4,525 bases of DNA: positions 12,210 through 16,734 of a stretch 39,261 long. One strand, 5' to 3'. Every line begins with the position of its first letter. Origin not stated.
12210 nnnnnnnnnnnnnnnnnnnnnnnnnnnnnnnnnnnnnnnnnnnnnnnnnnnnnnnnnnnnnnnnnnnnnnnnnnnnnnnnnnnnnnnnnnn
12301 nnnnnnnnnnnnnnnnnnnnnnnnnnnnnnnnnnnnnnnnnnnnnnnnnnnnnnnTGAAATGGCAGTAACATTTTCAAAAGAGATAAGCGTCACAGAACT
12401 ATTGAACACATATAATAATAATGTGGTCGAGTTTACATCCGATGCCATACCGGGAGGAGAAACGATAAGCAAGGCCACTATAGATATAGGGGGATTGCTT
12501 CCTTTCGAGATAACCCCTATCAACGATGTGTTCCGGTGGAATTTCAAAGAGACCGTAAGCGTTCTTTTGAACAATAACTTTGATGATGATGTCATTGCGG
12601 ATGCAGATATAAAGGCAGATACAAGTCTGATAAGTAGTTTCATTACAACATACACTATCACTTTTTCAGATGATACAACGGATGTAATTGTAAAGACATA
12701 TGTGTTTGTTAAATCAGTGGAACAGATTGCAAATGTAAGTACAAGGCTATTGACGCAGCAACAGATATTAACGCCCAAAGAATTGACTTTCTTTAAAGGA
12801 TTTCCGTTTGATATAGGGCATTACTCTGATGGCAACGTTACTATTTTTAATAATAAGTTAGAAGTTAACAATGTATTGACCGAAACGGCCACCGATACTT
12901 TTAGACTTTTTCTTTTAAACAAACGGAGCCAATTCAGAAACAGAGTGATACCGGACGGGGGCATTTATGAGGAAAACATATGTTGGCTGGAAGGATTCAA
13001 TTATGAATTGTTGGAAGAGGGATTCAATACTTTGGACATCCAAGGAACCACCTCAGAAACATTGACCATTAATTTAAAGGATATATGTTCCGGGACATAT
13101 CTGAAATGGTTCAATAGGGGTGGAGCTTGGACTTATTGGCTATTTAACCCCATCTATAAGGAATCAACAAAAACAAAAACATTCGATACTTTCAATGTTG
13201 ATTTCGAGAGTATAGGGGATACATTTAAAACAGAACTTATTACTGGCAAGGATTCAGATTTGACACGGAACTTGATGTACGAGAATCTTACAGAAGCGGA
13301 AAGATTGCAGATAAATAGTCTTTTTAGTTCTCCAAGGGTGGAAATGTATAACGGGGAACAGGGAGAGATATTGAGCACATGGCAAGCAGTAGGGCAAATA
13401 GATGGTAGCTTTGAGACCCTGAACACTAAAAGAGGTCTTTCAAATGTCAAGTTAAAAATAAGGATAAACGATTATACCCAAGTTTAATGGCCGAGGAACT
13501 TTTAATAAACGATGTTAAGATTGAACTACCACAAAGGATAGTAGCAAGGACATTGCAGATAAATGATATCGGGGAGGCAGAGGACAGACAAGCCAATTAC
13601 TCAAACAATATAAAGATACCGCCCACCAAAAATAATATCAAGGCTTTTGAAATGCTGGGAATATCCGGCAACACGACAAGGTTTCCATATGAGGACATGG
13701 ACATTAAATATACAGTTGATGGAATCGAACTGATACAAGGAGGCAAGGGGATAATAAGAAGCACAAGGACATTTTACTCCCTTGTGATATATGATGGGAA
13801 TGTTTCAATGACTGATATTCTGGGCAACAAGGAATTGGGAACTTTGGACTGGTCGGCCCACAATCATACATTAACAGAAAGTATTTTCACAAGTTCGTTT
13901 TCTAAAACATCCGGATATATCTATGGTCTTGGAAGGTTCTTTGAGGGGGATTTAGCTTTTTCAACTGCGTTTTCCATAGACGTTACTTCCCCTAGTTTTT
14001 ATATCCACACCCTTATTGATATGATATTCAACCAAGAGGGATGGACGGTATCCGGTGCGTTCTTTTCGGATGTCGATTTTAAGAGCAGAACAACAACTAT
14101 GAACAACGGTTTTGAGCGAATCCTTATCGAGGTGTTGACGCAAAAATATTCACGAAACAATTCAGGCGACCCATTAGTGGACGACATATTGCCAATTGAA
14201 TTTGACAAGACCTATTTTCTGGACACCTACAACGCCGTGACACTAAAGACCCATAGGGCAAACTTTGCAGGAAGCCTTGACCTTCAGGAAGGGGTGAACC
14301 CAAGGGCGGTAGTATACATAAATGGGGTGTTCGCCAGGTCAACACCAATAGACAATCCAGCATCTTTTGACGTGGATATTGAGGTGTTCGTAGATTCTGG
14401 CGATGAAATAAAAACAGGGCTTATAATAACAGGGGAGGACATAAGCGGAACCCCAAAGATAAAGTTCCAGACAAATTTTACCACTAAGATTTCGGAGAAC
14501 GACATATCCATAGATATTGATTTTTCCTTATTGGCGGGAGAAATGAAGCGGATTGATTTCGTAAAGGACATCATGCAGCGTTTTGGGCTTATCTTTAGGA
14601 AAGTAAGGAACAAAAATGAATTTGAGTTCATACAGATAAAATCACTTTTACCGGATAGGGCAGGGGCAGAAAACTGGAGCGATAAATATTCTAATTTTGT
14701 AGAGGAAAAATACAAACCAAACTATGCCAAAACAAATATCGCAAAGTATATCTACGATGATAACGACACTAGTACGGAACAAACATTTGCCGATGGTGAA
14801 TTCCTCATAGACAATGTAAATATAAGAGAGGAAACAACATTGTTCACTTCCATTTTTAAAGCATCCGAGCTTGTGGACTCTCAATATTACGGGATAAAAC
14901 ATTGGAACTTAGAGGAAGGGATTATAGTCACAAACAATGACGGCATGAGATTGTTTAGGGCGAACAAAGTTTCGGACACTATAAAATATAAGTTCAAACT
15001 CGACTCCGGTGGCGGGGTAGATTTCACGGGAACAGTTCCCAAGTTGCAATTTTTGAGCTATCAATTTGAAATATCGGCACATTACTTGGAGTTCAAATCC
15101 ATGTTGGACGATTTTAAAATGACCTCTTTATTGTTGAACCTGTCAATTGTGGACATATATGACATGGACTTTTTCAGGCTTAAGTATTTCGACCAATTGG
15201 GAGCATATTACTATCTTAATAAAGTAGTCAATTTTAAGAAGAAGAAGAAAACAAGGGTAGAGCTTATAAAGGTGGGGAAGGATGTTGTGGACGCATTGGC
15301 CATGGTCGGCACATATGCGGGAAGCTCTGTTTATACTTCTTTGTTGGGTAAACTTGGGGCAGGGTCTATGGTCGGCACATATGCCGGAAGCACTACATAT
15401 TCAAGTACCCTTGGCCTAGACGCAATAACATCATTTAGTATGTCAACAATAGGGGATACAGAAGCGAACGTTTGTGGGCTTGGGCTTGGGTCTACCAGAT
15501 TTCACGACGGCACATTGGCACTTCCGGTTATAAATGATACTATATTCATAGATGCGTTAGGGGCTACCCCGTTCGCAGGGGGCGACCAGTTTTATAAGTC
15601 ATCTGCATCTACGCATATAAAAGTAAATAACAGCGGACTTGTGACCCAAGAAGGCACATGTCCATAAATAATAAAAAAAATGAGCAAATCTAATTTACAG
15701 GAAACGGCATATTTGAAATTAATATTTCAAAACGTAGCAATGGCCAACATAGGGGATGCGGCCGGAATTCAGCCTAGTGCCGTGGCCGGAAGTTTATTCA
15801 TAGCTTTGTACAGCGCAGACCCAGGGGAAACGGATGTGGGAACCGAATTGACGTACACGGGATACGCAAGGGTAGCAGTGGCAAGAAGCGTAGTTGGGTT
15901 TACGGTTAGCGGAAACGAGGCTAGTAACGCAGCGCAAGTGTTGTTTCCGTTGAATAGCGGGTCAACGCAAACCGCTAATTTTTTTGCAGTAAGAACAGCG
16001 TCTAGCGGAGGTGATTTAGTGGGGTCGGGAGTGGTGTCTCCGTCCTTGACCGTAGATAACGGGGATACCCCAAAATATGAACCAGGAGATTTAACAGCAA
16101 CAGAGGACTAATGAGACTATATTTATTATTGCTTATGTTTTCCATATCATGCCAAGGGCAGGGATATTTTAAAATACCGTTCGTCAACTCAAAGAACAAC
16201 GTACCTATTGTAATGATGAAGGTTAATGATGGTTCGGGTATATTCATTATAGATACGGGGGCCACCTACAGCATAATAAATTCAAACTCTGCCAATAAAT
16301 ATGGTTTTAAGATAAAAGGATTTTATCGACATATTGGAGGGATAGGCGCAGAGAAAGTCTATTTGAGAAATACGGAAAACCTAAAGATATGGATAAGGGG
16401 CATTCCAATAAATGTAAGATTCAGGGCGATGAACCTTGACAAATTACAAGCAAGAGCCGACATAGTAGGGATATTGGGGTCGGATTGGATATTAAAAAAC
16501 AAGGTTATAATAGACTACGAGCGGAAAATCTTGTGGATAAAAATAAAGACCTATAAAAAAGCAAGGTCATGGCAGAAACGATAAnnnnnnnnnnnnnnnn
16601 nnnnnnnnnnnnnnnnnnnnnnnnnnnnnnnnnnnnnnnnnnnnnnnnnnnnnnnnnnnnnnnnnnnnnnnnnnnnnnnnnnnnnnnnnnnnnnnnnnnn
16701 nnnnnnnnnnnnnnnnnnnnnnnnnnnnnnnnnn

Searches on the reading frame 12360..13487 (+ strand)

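Call 18: search_protein_families(library=phrogs, proteins=[window:12360-13487:+], max_evalue=0.001)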
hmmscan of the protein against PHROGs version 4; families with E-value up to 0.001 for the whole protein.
window:12360-13487:+ (375 aa): 1 family
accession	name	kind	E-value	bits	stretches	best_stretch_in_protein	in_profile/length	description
phrog_37065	-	unknown function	3.4e-07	30.9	1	133-352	112-325/348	-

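Call 50: search_protein_families(library=pfam, proteins=[window:12360-13487:+], max_evalue=0.01)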
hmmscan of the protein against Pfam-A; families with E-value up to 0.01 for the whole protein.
window:12360-13487:+ (375 aa): 0 families

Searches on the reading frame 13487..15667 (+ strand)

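Call 18: search_protein_families(library=phrogs, proteins=[window:13487-15667:+], max_evalue=0.001)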
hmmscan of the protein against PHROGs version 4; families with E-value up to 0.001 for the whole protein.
window:13487-15667:+ (726 aa): 1 family
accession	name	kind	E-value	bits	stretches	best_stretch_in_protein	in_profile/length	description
phrog_21885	-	unknown function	1.2e-06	29.6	1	646-723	59-142/145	-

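Call 50: search_protein_families(library=pfam, proteins=[window:13487-15667:+], max_evalue=0.01)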
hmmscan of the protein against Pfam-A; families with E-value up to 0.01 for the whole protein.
window:13487-15667:+ (726 aa): 0 families

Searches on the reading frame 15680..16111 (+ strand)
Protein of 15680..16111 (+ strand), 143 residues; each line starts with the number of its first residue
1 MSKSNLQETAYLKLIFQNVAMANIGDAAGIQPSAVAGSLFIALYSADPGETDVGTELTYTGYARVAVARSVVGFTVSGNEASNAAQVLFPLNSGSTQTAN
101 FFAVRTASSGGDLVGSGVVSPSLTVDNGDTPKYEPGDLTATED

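Call 18: search_protein_families(library=phrogs, proteins=[window:15680-16111:+], max_evalue=0.001)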
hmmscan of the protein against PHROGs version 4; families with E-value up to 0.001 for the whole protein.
window:15680-16111:+ (143 aa): 1 family
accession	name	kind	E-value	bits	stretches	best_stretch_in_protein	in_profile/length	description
phrog_240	-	head and packaging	5.1e-15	56.9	1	19-130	58-176/200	head protein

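Call 102: search_protein_families(library=pfam, proteins=[window:15680-16108:+], max_evalue=0.1)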
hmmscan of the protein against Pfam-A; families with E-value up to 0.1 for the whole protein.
window:15680-16108:+ (143 aa): 1 family
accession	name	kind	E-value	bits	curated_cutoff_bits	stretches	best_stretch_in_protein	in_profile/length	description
PF23140.1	Gp80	-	6.9e-20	72.1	27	1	35-141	22-128/128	Podophage GP4 fiber I protein gp80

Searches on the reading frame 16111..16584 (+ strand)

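Call 18: search_protein_families(library=phrogs, proteins=[window:16111-16584:+], max_evalue=0.001)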
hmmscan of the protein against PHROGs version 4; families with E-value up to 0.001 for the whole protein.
window:16111-16584:+ (157 aa): 0 families

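Call 102: search_protein_families(library=pfam, proteins=[window:16111-16581:+], max_evalue=0.1)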
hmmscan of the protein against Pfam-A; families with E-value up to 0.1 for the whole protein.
window:16111-16581:+ (157 aa): 5 families
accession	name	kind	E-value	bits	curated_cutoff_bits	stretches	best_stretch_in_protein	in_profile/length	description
PF13650.11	Asp_protease_2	-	6.7e-06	27.2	24.3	1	34-126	1-90/90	Aspartyl protease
PF13975.11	gag-asp_proteas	-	3.1e-05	24.9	28.2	1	35-107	2-76/92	gag-polyprotein putative aspartyl protease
PF08284.16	RVP_2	-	3.5e-05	24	20.3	1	28-141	18-128/136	Retroviral aspartyl protease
PF00077.25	RVP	-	0.00038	21.2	20.7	1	30-131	3-97/101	Retroviral aspartyl protease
PF09668.16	Asp_protease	-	0.042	14.4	26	1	34-135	12-109/109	Aspartyl protease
